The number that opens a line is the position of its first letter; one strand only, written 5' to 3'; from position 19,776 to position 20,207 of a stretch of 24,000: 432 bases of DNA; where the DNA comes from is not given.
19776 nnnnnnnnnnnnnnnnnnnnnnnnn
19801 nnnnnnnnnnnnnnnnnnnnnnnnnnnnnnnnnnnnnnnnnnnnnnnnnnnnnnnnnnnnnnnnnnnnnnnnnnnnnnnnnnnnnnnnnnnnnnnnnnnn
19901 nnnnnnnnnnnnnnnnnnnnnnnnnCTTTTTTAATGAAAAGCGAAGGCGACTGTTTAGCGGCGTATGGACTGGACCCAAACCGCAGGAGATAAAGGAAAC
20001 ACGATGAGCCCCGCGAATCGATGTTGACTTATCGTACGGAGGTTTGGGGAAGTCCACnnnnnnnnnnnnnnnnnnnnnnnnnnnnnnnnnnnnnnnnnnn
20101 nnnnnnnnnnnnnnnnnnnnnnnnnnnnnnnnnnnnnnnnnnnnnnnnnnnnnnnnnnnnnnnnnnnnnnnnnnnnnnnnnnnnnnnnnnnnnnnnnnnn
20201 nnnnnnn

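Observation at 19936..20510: Array of ~150-nt long-hairpin repeats in two variants that differ by compensatory base-pair changes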

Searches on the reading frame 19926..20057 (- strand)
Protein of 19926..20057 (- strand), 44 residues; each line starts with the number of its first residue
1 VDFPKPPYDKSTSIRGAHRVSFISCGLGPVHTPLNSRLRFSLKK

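Call 67: find_homologous_proteins(query=window:19926-20057:-, max_evalue=1)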
Query seq(44 aa): no candidate shares three 5-residue words with the query. No homologue found.
